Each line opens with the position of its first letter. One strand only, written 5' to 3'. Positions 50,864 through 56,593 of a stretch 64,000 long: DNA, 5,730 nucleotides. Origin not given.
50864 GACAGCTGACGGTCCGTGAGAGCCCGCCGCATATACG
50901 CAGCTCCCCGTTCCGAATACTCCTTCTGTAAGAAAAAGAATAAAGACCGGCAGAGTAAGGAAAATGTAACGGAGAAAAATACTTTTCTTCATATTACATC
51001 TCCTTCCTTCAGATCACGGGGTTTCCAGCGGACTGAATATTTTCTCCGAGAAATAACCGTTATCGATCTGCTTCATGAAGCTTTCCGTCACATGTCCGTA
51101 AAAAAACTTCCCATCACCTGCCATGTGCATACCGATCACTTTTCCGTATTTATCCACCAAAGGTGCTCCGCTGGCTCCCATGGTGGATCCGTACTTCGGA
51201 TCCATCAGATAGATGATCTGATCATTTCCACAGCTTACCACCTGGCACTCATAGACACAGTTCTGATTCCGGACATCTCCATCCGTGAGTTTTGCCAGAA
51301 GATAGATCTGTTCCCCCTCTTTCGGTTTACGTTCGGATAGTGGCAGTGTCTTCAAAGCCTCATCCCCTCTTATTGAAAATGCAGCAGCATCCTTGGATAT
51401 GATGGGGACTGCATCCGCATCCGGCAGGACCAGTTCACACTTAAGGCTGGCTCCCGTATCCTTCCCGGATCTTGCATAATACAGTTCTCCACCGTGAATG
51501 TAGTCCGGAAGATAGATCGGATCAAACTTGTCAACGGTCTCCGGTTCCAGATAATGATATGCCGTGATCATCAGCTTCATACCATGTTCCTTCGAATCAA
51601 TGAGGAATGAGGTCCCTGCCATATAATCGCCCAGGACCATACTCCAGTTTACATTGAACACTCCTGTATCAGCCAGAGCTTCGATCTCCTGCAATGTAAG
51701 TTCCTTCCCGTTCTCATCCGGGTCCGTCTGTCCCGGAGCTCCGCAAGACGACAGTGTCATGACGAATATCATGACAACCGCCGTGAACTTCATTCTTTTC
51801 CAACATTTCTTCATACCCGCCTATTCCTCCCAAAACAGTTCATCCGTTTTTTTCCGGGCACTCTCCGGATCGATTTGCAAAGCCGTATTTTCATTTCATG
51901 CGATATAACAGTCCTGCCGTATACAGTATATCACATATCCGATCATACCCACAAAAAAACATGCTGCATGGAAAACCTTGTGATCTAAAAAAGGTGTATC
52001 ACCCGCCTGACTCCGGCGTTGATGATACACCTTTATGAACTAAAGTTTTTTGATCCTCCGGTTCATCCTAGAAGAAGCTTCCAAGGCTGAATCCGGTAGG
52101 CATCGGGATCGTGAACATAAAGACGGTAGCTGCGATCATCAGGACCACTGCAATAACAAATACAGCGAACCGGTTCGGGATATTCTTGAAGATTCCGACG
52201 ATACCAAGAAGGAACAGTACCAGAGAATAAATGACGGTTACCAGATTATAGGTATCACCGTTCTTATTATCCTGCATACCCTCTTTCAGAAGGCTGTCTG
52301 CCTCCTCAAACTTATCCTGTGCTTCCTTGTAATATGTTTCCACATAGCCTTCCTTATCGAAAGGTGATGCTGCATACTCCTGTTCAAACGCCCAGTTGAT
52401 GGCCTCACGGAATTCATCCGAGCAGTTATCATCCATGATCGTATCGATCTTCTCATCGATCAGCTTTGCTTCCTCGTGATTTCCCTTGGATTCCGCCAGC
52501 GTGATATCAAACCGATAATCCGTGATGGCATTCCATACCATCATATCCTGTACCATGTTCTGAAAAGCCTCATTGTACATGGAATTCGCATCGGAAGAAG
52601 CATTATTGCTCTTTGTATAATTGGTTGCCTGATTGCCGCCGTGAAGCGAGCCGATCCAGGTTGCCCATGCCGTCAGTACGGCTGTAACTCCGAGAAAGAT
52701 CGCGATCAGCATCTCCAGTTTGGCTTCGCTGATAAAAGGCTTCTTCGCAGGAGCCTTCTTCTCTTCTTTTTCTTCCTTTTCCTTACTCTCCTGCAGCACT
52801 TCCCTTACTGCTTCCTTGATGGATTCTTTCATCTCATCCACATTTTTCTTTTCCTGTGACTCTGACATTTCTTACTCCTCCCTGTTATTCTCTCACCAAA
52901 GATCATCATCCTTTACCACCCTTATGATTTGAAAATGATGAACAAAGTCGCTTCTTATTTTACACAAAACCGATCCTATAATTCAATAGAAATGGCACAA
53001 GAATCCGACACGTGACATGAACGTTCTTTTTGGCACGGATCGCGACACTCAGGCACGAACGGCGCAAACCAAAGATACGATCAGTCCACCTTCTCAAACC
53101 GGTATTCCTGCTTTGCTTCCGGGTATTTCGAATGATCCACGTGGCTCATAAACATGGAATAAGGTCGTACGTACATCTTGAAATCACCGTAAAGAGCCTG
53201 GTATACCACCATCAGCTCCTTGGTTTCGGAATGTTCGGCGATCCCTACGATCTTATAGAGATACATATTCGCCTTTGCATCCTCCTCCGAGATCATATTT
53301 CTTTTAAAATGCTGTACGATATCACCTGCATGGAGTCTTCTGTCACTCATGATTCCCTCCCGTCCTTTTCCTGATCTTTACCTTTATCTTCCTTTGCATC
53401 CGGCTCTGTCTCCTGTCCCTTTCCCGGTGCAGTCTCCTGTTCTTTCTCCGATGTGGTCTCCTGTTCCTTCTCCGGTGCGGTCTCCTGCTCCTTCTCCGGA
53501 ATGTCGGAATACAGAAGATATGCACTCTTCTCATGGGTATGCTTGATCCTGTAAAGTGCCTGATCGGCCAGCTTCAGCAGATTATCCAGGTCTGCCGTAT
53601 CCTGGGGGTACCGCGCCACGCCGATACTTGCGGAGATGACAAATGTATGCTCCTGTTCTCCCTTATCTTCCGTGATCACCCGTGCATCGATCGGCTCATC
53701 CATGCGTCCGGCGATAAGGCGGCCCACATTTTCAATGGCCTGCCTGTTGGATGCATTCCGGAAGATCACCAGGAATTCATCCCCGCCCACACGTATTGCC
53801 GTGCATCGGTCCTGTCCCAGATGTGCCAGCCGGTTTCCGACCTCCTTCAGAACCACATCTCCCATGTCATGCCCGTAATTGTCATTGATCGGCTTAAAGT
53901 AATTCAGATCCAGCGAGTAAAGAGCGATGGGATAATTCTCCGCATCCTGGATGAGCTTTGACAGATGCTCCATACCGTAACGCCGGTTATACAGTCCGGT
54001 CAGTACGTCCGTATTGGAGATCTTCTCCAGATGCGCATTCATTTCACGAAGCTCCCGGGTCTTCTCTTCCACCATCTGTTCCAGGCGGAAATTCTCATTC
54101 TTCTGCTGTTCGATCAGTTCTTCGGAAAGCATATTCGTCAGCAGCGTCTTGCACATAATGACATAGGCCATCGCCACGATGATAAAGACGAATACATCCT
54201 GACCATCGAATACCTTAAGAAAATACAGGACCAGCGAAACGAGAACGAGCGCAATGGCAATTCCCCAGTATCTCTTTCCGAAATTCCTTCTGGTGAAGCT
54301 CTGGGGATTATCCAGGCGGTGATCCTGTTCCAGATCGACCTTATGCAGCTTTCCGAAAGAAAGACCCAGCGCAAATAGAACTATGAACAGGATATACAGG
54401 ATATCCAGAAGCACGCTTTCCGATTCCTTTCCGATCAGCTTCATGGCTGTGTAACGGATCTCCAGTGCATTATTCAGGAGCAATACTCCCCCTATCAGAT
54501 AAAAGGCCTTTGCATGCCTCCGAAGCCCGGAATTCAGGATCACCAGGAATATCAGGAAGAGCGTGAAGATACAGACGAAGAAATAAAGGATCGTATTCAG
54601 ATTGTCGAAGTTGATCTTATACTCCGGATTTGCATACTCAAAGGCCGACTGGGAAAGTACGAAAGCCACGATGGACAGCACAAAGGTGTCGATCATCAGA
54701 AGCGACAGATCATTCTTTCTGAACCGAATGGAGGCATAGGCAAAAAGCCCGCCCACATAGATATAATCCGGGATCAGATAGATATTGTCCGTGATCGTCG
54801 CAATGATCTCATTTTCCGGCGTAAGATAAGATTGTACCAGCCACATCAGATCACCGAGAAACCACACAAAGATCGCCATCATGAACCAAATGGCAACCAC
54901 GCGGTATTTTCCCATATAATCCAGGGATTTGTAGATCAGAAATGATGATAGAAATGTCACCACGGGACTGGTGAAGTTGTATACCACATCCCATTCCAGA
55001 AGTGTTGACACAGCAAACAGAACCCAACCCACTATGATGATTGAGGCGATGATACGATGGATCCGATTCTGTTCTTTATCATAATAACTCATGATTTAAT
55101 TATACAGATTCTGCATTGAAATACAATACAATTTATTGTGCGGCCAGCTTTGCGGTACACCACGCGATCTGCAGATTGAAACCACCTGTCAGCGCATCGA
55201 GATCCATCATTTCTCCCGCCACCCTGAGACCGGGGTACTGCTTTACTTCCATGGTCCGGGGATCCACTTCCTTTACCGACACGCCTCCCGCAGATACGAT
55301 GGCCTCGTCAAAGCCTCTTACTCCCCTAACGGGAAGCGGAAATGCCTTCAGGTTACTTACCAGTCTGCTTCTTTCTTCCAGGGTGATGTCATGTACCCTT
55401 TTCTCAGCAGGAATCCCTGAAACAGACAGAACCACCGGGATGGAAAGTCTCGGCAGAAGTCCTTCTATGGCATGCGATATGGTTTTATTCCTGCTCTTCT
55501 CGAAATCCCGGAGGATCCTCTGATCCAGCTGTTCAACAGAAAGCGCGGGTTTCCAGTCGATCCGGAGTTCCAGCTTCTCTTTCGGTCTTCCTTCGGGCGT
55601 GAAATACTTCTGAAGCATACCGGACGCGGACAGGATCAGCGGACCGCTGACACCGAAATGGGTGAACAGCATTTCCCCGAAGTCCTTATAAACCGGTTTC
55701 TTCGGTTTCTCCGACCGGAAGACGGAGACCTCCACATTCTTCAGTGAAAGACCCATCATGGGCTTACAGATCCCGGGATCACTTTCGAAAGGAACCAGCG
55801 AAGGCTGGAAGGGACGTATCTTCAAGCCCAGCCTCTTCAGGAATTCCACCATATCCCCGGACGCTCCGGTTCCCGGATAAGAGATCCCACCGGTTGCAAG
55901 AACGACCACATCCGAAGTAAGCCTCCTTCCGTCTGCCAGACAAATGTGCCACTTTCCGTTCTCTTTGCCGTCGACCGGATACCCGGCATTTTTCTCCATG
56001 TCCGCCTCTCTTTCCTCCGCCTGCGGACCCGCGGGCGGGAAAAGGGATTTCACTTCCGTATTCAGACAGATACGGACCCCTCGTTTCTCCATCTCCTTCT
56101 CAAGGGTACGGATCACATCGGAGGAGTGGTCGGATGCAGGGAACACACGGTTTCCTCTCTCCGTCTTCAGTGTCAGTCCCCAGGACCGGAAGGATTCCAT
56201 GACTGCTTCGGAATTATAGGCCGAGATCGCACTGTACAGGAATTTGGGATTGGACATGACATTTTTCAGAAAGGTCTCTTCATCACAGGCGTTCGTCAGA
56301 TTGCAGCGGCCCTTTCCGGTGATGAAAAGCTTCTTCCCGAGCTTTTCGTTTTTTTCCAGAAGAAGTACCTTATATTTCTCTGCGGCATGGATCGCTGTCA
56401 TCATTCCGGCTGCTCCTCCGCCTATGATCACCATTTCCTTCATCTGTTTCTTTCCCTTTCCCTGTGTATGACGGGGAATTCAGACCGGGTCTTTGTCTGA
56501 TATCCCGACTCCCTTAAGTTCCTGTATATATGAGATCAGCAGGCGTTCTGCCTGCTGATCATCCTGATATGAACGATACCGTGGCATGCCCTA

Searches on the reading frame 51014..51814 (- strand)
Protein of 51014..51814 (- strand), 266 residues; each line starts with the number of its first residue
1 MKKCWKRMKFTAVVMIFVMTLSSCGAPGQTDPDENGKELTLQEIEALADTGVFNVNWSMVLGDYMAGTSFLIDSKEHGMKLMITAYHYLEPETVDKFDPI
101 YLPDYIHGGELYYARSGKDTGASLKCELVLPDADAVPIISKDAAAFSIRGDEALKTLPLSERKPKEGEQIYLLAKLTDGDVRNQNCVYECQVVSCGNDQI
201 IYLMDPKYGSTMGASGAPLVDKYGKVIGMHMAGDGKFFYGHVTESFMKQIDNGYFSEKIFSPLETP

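Call 53: search_protein_families(library=pfam, proteins=[window:51014-51814:-], max_evalue=0.01)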
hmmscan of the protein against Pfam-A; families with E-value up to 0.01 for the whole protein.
window:51014-51814:- (266 aa): 2 families
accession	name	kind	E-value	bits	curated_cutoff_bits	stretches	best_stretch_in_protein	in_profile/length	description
PF13365.12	Trypsin_2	-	3.1e-10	41.4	27.6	1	67-229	1-144/144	Trypsin-like peptidase domain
PF00548.26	Peptidase_C3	-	0.0027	18.1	22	1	189-235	125-174/174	3C cysteine protease (picornain 3C)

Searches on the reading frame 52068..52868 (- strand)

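Call 53: search_protein_families(library=pfam, proteins=[window:52068-52868:-], max_evalue=0.01)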
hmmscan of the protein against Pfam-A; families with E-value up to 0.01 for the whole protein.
window:52068-52868:- (266 aa): 4 families
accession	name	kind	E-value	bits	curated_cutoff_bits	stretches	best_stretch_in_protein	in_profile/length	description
PF20990.2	DUF2207_C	-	1.6e-05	25.2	33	1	143-253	63-185/247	Predicted membrane protein (DUF2207) C-terminal domain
PF14235.11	DUF4337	-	0.00039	21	27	0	176-252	86-158/161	Domain of unknown function (DUF4337)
PF13273.12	DUF4064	-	0.00075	20.1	32.1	0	205-251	57-100/102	Protein of unknown function (DUF4064)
PF20237.3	DUF6594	-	0.0051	17.2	30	0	186-251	162-218/238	Family of unknown function (DUF6594)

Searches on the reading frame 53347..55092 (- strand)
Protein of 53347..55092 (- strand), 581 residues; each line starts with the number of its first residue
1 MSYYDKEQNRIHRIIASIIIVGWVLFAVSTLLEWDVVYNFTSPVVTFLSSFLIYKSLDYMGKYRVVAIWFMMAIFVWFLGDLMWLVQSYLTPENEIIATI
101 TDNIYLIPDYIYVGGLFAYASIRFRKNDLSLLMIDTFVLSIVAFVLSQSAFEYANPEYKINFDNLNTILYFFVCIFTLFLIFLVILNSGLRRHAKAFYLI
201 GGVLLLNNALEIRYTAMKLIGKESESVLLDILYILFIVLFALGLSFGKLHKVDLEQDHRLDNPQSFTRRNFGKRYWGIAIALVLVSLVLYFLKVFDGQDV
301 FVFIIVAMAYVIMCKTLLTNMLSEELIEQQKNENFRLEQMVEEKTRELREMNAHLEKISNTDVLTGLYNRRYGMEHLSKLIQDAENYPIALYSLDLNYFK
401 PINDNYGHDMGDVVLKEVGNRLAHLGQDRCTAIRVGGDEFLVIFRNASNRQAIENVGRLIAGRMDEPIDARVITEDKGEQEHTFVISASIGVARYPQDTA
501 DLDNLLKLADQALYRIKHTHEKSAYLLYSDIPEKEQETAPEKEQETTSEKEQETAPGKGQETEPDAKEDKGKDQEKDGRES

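Call 53: search_protein_families(library=pfam, proteins=[window:53347-55092:-], max_evalue=0.01)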
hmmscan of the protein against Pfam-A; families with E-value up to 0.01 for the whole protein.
window:53347-55092:- (581 aa): 1 family
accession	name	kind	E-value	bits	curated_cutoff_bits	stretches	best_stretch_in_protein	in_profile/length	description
PF00990.26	GGDEF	-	2.6e-37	128.5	23.8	1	360-521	2-159/161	Diguanylate cyclase, GGDEF domain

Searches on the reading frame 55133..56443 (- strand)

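Call 53: search_protein_families(library=pfam, proteins=[window:55133-56443:-], max_evalue=0.01)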
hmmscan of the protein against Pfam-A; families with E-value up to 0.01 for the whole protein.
window:55133-56443:- (436 aa): 11 families
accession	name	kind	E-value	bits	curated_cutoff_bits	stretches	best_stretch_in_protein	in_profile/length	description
PF03486.20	HI0933_like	-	7.4e-74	248.7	50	1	3-436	2-243/244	HI0933-like protein Rossmann domain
PF22780.1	HI0933_like_1st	-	1.6e-35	122.8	27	1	213-383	1-165/165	HI0933-like protein barrel and H2TH domain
PF01266.30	DAO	-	4.4e-10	40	27.9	1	5-36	3-35/353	FAD dependent oxidoreductase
PF07992.20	Pyr_redox_2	-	3.1e-08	33.8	26.1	1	3-187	2-110/291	Pyridine nucleotide-disulphide oxidoreductase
PF00890.30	FAD_binding_2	-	1.9e-06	27.8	20.4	1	4-41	2-40/414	FAD binding domain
PF13454.12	NAD_binding_9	-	4.1e-06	27.3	21.8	0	161-185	129-153/155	FAD-NAD(P)-binding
PF13450.12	NAD_binding_8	-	2.5e-05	24.9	21.9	1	6-36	1-32/68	NAD(P)-binding Rossmann-like domain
PF00070.33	Pyr_redox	-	7.6e-05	23.6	22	0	96-133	30-65/82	Pyridine nucleotide-disulphide oxidoreductase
PF01134.28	GIDA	-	0.00015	21.4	22.1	0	4-33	2-33/391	Glucose inhibited division protein A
PF12831.13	FAD_oxidored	-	0.00087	19.1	27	1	4-38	2-37/416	FAD dependent oxidoreductase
PF13738.12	Pyr_redox_3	-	0.0011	18.8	30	0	5-36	1-33/305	Pyridine nucleotide-disulphide oxidoreductase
